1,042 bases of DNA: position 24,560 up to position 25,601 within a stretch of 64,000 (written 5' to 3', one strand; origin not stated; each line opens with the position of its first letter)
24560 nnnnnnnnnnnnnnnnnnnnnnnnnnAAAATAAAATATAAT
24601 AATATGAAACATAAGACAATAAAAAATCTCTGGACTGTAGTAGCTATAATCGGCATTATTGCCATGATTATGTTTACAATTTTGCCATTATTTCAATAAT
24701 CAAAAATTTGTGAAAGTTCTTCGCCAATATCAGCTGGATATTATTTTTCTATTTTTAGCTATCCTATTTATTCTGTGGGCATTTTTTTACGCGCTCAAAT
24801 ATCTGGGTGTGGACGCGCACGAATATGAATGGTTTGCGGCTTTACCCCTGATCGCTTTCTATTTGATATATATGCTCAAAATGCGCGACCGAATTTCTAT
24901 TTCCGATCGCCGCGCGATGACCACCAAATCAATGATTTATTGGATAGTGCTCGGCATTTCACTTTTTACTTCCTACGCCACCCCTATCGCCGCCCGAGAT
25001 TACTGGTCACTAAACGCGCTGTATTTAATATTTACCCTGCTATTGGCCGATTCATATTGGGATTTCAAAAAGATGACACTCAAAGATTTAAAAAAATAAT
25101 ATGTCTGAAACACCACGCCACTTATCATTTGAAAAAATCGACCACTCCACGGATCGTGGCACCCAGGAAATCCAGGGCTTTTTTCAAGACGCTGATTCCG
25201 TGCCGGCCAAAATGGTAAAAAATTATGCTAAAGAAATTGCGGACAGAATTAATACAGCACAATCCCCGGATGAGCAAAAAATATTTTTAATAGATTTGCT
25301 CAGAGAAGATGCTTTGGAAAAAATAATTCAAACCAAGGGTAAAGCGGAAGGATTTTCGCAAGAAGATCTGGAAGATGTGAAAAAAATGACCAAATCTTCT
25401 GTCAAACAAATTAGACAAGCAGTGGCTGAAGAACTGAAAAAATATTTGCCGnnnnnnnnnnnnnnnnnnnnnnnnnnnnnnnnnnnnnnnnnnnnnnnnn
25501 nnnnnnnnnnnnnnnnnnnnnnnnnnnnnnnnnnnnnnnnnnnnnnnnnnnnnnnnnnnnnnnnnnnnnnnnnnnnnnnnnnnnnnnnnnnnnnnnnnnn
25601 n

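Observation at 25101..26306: Divergent eukaryotic-like protein-kinase-like ORF between membrane genes and recJ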

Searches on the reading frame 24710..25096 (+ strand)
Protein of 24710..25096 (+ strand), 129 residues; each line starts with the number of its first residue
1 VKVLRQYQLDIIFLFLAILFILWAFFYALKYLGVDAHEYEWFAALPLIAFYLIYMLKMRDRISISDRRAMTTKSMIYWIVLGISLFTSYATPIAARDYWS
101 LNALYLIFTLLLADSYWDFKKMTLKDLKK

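Call 3: search_protein_families(library=pfam, proteins=[window:24710-25096:+], max_evalue=10)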
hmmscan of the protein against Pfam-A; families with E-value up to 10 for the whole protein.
window:24710-25096:+ (129 aa): 3 families
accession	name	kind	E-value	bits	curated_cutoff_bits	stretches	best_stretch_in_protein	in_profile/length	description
PF03006.26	HlyIII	-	0.056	13.5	26.2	1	13-88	117-184/224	Haemolysin-III related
PF02096.25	60KD_IMP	-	0.097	13.1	35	1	15-109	73-157/163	60Kd inner membrane protein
PF01699.29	Na_Ca_ex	-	0.4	11.1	24.9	1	8-56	100-147/151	Sodium/calcium exchanger protein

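Call 4: search_protein_families(library=ncbifam, proteins=[window:24710-25096:+], max_evalue=10)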
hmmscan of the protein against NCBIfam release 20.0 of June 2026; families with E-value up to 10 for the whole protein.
window:24710-25096:+ (129 aa): 5 families
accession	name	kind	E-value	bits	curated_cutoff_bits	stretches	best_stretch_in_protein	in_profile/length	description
NF007887.0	PRK10591.2-1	equivalog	0.0014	18.7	144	2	11-38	61-88/101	hypothetical protein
NF000218.1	FexA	exception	0.018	13.7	900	1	70-114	52-98/475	chloramphenicol/florfenicol efflux MFS transporter FexA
TIGR03025.1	EPS_sugtrans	subfamily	0.78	8.9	295.55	1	10-112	3-106/445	exopolysaccharide biosynthesis polyprenyl glycosylphosphotransferase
NF050013.1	HpsJ_like_A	equivalog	1.9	8.1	140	1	44-102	48-102/217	HpsJ-like protein, cyanoexosortase A-associated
TIGR03592.1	yidC_oxa1_cterm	subfamily_domain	5.5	7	84.3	1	42-109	121-185/191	membrane protein insertase YidC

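Call 53: list_cluster_members(proteins=[P0001, window:24710-25096:+])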
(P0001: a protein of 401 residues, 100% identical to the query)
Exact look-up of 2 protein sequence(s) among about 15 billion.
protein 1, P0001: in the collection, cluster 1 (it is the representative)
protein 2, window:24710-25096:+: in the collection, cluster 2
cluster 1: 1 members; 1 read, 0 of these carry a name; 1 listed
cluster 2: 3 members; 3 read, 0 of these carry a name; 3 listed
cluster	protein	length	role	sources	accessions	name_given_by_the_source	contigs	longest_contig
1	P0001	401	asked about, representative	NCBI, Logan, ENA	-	-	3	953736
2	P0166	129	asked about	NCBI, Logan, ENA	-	-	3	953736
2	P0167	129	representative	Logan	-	-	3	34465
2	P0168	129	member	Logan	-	-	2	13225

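Call 54: find_homologous_proteins(query=window:24710-25096:+, max_evalue=0.001)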
Query window:24710-25096:+ (129 aa): 121 proteins with E <= 0.001 among 137 candidates; the best 120 are listed.
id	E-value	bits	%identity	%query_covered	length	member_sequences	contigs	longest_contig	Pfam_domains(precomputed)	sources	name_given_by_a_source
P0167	1.0e-70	254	92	100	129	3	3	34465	-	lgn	-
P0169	8.1e-69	248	89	100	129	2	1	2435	-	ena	-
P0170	8.8e-66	238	84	100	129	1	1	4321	-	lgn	-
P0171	1.5e-65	238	86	100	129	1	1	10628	-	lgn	-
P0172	3.6e-65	236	85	100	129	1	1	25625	-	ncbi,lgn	-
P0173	1.8e-64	234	83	100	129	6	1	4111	-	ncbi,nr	ncbi:MAG: hypothetical protein HY979_01455 [Candidatus Magasanikbacteria bacterium]|nr:hypothetical 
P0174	7.6e-64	232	83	100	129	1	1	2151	-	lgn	-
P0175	7.2e-63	229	81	100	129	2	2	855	-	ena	-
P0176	1.9e-61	224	80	100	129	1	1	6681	-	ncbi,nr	ncbi:MAG: hypothetical protein NT034_01540 [Candidatus Magasanikbacteria bacterium]|nr:hypothetical 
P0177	4.8e-61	223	80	100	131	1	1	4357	-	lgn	-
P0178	4.8e-58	213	71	100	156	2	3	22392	-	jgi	-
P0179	6.3e-58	213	74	100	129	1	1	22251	-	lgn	-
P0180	8.8e-58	213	72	100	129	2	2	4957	-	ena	-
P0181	1.2e-57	212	73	100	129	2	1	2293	-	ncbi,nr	ncbi:MAG: hypothetical protein ACD_72C00176G0003 [uncultured bacterium]|nr:MAG: hypothetical protein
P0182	1.2e-57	212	70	100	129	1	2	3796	-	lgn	-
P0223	2.4e-44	169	57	100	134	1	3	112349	-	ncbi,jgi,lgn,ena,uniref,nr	ncbi:MAG: hypothetical protein A3J93_04410 [Candidatus Magasanikbacteria bacterium RIFOXYC2_FULL_42_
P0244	7.3e-41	158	57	98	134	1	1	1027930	-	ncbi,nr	ncbi:MAG: hypothetical protein Q7S66_02235 [bacterium]|nr:hypothetical protein [bacterium]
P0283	5.7e-36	142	51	99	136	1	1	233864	-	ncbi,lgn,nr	ncbi:MAG TPA: hypothetical protein VLK22_00605 [Candidatus Udaeobacter sp.]|nr:hypothetical protein 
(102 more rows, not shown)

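Call 55: find_encoding_contigs(protein=P0244, flank=5000, max_places=1)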
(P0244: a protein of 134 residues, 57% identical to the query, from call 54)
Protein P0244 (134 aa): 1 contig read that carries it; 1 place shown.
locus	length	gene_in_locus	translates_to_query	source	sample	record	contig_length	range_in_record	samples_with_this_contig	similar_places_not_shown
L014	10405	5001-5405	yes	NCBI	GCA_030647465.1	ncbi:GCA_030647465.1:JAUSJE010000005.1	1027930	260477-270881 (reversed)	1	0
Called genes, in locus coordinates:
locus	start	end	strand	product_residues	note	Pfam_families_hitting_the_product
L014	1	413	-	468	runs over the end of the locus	PF00753:Lactamase_B, PF23023:Anti-Pycsar_Apyc1 (weak), PF12706:Lactamase_B_2 (weak), PF16661:Lactamase_B_6, PF10996:Beta-Casp, PF07521:RMMBL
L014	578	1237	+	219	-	PF27226:AF_1845 (weak)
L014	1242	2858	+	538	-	PF03023:MurJ, PF13440:Polysacc_synt_3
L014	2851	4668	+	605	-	PF00009:GTP_EFTU, PF03144:GTP_EFTU_D2, PF00679:EFG_C, PF06421:LepA_C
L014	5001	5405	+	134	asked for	-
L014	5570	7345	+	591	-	PF01368:DHH, PF02272:DHHA1, PF17768:RecJ_OB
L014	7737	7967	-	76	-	-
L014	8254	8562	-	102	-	PF12732:YtxH (weak)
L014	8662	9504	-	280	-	-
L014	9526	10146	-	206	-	PF13439:Glyco_transf_4 (weak)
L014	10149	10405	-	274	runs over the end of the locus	PF01209:Ubie_methyltran, PF13489:Methyltransf_23, PF07021:MetW, PF13649:Methyltransf_25, PF13847:Methyltransf_31, PF08241:Methyltransf_11, PF08242:Methyltransf_12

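Call 56: find_encoding_contigs(protein=P0283, flank=5000, max_places=1)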
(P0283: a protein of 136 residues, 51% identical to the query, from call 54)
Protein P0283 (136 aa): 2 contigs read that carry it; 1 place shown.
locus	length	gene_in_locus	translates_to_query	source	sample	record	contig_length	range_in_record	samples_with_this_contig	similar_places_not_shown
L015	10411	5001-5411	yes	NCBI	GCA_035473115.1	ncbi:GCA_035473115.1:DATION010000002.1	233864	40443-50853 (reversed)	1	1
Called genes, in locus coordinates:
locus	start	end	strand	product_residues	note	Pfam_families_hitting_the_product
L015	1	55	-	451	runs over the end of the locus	PF00753:Lactamase_B, PF23023:Anti-Pycsar_Apyc1 (weak), PF12706:Lactamase_B_2, PF16661:Lactamase_B_6, PF10996:Beta-Casp, PF07521:RMMBL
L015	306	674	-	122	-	-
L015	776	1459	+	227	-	PF27226:AF_1845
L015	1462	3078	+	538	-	PF03023:MurJ, PF13440:Polysacc_synt_3 (weak), PF01554:MatE (weak)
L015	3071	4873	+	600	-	PF00009:GTP_EFTU, PF03144:GTP_EFTU_D2, PF00679:EFG_C, PF06421:LepA_C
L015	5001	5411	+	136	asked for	-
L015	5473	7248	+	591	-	PF01368:DHH, PF02272:DHHA1, PF17768:RecJ_OB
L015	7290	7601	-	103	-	PF12732:YtxH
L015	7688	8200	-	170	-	PF13439:Glyco_transf_4 (weak)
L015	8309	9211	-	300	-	PF01209:Ubie_methyltran (weak), PF07021:MetW, PF13489:Methyltransf_23, PF13847:Methyltransf_31, PF08241:Methyltransf_11, PF08242:Methyltransf_12, PF13649:Methyltransf_25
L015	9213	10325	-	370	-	PF08323:Glyco_transf_5 (weak), PF13439:Glyco_transf_4, PF13579:Glyco_trans_4_4, PF20706:GT4-conflict, PF00534:Glycos_transf_1, PF13692:Glyco_trans_1_4, PF13524:Glyco_trans_1_2 (weak)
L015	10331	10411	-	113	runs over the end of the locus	PF10066:DUF2304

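Call 57: find_encoding_contigs(protein=P0223, flank=5000, max_places=1)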
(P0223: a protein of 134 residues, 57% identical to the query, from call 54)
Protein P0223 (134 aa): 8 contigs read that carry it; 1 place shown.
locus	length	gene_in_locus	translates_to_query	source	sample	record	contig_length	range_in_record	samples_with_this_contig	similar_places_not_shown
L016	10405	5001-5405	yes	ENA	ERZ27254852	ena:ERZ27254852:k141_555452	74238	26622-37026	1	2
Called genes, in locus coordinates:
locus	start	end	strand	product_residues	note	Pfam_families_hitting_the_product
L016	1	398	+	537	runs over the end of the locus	PF03023:MurJ, PF01943:Polysacc_synt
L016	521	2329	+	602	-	PF00009:GTP_EFTU, PF22042:EF-G_D2 (weak), PF03144:GTP_EFTU_D2, PF00679:EFG_C, PF06421:LepA_C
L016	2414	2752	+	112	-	-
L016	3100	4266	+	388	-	PF07486:Hydrolase_2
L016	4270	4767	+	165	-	-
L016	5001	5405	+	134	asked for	-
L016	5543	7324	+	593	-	PF01368:DHH, PF02272:DHHA1, PF17768:RecJ_OB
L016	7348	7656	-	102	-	PF12732:YtxH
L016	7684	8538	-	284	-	PF13098:Thioredoxin_2 (faint)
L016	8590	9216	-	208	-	PF13579:Glyco_trans_4_4 (weak), PF13439:Glyco_transf_4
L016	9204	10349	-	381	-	PF13439:Glyco_transf_4, PF13579:Glyco_trans_4_4, PF00534:Glycos_transf_1, PF13692:Glyco_trans_1_4, PF13524:Glyco_trans_1_2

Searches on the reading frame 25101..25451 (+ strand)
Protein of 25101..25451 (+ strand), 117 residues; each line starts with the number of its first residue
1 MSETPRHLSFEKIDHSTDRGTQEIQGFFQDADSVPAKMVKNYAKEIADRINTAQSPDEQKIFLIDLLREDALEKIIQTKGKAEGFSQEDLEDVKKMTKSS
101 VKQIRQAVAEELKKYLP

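Call 71: predict_structure(alignment_id=A5)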
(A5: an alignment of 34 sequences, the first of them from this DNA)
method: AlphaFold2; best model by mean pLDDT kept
length: 117 residues; sequences in the alignment: 34
mean_pLDDT: 83.4   pTM: 0.67
mean pLDDT of the five models: 83.4, 63.1, 59.9, 55.6, 54.5
residues with pLDDT >= 90: 19; 70-90: 91; 50-70: 5; < 50: 2
segments of 3 or more residues with pLDDT < 50: none
pLDDT, mean of each block of 10 residues (from residue 1): 64 81 83 84 89 77 83 86 89 89 90 87
secondary structure, 60 per line:
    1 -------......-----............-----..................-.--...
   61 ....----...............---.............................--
elements in order: E8-13 H19-30 H36-53 E58-64 H69-83 H87-115
